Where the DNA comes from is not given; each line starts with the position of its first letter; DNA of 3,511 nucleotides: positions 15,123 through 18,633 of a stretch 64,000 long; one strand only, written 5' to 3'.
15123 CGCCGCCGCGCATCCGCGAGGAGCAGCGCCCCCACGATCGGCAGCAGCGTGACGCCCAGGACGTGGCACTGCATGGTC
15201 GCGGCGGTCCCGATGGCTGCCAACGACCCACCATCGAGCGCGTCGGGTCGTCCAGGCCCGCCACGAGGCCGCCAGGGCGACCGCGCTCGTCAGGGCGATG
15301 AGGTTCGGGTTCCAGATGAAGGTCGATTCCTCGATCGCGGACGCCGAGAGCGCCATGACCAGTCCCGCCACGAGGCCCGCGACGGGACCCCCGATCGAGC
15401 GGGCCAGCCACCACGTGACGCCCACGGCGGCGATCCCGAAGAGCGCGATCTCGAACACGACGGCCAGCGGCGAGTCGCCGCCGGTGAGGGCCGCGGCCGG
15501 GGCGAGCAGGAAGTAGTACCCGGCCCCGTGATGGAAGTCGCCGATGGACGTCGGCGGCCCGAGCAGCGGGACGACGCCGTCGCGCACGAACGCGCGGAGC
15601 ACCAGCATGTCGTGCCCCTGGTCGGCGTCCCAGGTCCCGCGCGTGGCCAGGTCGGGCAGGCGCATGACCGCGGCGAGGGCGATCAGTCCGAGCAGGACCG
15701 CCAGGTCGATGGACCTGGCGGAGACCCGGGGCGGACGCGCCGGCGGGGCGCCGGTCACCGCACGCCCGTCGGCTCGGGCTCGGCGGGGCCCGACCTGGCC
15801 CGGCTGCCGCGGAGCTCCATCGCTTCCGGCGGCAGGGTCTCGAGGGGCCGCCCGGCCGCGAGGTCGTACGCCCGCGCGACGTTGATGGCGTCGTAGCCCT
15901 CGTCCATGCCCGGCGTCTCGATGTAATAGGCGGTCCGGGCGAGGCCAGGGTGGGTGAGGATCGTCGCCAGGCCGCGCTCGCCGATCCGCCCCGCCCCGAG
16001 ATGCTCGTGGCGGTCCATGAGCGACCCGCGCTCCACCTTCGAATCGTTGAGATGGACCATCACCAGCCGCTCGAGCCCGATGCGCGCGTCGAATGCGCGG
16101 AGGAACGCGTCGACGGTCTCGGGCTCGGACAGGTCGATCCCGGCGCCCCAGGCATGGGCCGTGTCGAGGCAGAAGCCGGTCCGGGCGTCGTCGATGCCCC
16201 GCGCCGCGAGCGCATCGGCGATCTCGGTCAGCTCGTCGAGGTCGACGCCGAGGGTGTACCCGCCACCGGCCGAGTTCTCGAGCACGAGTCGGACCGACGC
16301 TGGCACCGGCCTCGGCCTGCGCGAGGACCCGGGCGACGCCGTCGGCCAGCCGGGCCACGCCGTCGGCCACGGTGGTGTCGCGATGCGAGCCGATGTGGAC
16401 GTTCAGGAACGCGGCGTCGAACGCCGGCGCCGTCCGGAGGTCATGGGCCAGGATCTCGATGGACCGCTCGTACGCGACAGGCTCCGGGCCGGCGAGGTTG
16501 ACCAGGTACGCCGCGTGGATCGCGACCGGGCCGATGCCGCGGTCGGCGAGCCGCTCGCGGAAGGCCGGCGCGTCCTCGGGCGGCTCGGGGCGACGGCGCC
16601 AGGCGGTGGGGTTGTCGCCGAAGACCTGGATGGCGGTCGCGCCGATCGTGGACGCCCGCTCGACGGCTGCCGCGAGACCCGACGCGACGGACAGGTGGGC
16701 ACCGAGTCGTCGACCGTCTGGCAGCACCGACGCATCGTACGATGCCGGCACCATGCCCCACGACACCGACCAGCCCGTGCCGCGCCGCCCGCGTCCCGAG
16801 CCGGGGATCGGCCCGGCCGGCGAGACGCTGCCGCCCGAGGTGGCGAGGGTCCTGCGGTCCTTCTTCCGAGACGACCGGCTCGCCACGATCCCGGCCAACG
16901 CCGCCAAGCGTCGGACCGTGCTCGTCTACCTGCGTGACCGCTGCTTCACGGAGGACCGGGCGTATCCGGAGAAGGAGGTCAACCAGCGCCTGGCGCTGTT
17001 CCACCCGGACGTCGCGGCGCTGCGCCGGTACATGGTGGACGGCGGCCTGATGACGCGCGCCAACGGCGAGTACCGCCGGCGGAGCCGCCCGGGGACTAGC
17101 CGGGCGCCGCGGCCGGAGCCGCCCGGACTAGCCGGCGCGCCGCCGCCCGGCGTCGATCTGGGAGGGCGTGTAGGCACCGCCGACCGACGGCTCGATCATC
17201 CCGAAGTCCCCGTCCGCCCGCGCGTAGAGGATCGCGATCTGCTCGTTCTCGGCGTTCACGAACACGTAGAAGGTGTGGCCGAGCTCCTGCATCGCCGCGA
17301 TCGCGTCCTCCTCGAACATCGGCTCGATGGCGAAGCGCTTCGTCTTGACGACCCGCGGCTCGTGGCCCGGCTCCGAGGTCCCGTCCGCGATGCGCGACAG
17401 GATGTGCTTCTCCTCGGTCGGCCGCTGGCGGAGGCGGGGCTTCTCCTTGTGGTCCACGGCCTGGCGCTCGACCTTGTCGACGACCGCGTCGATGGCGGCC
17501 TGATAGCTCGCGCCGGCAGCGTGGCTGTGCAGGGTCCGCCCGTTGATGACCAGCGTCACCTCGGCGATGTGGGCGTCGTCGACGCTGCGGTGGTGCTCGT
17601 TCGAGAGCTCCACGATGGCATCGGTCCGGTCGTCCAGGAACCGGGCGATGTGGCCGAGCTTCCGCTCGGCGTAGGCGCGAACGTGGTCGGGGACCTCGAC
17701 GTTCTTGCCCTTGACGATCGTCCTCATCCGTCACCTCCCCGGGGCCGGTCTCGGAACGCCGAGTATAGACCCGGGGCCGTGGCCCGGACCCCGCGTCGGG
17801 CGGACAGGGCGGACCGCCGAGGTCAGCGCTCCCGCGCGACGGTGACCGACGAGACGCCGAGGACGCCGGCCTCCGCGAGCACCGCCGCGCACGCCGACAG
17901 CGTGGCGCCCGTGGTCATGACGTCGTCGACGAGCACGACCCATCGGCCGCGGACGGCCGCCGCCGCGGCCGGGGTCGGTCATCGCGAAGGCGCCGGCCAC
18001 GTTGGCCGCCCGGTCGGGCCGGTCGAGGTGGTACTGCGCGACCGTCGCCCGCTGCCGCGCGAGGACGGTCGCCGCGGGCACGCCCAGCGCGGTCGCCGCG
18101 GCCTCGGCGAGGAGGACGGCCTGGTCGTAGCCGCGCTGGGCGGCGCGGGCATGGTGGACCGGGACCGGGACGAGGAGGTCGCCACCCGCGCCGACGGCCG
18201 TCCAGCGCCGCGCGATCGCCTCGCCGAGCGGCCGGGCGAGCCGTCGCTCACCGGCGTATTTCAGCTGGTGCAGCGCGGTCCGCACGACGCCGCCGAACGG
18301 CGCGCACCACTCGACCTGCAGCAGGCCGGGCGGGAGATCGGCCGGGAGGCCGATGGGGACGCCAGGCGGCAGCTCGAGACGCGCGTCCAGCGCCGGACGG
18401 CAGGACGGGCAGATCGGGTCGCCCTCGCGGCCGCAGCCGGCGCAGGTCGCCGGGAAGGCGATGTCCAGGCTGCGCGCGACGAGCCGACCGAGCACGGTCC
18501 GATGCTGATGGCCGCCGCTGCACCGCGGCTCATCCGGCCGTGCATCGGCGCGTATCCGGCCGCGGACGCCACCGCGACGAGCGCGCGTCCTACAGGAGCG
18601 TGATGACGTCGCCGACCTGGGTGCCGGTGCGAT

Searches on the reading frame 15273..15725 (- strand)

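Call 70: search_protein_families(library=pfam, max_evalue=0.01, proteins=[window:15273-15725:-])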
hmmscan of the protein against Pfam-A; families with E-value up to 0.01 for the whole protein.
window:15273-15725:- (151 aa): 1 family
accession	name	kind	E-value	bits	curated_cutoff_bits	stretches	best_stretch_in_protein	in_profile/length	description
PF13231.12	PMT_2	-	0.009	16.7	26.1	1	69-146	5-80/160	Dolichyl-phosphate-mannose-protein mannosyltransferase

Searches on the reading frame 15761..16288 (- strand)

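Call 70: search_protein_families(library=pfam, max_evalue=0.01, proteins=[window:15761-16288:-])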
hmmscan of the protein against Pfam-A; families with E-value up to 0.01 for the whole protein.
window:15761-16288:- (176 aa): 1 family
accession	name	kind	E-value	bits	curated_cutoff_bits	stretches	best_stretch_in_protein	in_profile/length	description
PF01261.30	AP_endonuc_2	-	2.2e-18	67.3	31.1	1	1-129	122-233/249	Xylose isomerase-like TIM barrel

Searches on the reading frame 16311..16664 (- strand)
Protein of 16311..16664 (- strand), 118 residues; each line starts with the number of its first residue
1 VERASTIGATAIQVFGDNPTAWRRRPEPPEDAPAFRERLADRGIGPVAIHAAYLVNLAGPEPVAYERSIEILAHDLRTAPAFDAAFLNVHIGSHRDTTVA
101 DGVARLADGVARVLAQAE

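Call 70: search_protein_families(library=pfam, max_evalue=0.01, proteins=[window:16311-16664:-])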
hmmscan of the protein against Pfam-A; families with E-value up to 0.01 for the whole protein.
window:16311-16664:- (118 aa): 1 family
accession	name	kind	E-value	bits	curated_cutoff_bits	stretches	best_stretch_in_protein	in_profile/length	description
PF01261.30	AP_endonuc_2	-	9.9e-16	58.6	31.1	1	1-117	1-115/249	Xylose isomerase-like TIM barrel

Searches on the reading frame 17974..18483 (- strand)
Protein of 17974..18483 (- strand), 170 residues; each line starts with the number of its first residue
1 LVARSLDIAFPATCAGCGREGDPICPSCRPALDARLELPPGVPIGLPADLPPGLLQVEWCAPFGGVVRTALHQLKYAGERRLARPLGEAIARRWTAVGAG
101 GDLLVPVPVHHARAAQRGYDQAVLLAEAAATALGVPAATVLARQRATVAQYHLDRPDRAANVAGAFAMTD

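Call 70: search_protein_families(library=pfam, max_evalue=0.01, proteins=[window:17974-18483:-])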
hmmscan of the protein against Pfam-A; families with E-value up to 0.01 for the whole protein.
window:17974-18483:- (170 aa): 1 family
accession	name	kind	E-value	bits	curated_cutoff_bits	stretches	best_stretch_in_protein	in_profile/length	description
PF18912.6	DZR_2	-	0.00021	21.5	27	1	6-33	2-32/56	Double zinc ribbon domain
